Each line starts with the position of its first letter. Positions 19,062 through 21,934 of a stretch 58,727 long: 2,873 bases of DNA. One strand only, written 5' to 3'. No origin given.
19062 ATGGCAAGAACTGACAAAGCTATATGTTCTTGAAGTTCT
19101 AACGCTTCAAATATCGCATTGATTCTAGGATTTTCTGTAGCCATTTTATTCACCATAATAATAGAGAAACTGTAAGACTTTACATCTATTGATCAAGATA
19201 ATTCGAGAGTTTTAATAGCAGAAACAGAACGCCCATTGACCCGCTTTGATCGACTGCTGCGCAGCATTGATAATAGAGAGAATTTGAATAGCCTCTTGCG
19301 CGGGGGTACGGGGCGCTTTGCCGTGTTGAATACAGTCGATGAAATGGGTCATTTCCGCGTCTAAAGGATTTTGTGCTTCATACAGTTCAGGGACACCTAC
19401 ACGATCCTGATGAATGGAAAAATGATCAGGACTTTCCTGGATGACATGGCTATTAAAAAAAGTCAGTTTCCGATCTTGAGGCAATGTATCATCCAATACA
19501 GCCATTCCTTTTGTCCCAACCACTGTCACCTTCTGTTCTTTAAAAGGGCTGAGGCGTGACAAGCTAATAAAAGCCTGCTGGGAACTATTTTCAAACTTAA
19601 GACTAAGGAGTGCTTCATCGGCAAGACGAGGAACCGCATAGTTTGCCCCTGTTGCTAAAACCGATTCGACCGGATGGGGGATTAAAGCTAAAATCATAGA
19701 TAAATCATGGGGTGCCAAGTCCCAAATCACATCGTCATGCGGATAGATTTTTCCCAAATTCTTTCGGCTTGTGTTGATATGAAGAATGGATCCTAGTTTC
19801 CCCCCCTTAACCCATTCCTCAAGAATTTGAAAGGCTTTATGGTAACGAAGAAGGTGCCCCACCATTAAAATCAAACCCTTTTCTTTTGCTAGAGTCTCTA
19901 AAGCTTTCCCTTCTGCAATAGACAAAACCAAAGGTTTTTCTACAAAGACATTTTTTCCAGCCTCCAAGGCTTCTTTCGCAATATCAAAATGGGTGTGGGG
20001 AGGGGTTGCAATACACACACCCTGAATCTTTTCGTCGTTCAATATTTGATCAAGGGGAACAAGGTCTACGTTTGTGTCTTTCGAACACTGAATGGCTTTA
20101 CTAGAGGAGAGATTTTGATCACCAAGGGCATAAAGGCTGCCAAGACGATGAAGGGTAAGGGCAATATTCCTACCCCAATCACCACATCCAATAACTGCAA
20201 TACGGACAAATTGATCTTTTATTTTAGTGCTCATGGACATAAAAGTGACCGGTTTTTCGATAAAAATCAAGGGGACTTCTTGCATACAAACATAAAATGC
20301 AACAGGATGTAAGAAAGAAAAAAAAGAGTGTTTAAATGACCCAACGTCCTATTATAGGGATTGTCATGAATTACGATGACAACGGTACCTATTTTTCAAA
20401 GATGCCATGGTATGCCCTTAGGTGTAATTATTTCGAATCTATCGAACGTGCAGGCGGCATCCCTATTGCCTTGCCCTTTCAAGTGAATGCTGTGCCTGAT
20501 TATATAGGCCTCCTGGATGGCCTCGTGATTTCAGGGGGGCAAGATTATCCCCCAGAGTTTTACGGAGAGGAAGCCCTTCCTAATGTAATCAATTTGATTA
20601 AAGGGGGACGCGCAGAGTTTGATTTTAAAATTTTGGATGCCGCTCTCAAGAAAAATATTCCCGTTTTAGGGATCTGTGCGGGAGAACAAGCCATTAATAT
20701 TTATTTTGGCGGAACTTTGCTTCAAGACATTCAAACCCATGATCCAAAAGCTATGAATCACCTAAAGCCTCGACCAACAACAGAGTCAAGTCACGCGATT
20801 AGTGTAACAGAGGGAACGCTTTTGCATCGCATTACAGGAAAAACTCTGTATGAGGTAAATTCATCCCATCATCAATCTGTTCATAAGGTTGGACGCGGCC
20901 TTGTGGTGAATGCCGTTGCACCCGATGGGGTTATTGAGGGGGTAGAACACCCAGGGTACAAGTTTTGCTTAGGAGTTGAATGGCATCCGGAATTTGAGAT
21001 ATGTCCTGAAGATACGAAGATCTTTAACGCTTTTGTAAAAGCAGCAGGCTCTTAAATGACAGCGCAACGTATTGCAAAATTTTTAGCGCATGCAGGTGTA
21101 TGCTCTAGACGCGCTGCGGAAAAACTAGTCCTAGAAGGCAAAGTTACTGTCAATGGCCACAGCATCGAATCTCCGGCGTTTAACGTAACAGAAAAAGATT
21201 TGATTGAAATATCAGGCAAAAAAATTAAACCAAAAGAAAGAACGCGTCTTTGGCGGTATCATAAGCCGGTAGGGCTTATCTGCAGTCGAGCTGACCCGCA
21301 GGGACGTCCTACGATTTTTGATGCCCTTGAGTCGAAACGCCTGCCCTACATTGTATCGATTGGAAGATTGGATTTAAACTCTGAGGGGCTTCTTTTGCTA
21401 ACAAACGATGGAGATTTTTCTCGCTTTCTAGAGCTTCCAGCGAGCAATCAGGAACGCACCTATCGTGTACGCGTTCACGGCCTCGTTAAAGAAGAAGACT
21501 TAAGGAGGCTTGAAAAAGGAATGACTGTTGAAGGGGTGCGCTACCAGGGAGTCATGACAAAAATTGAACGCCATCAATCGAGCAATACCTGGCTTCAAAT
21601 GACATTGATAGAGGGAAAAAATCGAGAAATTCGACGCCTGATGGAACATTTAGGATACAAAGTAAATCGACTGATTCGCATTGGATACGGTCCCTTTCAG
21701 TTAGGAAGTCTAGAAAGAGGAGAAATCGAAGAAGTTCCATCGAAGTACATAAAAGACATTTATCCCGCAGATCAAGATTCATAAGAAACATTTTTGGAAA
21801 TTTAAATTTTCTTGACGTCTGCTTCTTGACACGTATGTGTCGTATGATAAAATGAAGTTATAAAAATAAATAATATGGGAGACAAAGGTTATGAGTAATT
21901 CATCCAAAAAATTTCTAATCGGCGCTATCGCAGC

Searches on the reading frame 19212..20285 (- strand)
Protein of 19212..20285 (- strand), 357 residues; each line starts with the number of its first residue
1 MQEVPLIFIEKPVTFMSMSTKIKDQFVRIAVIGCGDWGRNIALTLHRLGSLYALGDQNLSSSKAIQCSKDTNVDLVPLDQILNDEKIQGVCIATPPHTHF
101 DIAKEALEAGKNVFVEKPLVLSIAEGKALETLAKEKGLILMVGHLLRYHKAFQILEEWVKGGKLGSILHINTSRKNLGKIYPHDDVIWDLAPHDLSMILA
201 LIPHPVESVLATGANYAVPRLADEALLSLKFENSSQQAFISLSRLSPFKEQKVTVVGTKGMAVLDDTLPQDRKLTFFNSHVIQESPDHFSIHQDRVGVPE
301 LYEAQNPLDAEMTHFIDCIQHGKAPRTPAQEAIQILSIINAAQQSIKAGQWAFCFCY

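Call 14: search_protein_families(library=pfam, proteins=[window:19212-20285:-], max_evalue=0.001)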
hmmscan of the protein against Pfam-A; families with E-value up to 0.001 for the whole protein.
window:19212-20285:- (357 aa): 3 families
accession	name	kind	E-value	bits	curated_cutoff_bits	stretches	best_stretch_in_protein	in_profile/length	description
PF01408.29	GFO_IDH_MocA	-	1.5e-26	93.9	24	1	27-144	1-120/120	Oxidoreductase family, NAD-binding Rossmann fold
PF02894.22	GFO_IDH_MocA_C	-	7.3e-13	49.2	22.9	1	160-351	5-215/218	Oxidoreductase family, C-terminal alpha/beta domain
PF22725.1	GFO_IDH_MocA_C3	-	3.3e-11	43.7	27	1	152-262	1-123/124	GFO/IDH/MocA C-terminal domain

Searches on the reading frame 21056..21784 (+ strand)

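Call 14: search_protein_families(library=pfam, proteins=[window:21056-21784:+], max_evalue=0.001)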
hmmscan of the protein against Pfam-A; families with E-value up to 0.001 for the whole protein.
window:21056-21784:+ (242 aa): 2 families
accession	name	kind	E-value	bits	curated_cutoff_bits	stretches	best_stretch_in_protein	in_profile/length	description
PF00849.27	PseudoU_synth_2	-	2.1e-19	70.7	26.8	1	68-198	5-152/152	RNA pseudouridylate synthase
PF01479.30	S4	-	2.1e-13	50.2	22.8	1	4-50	1-48/48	S4 domain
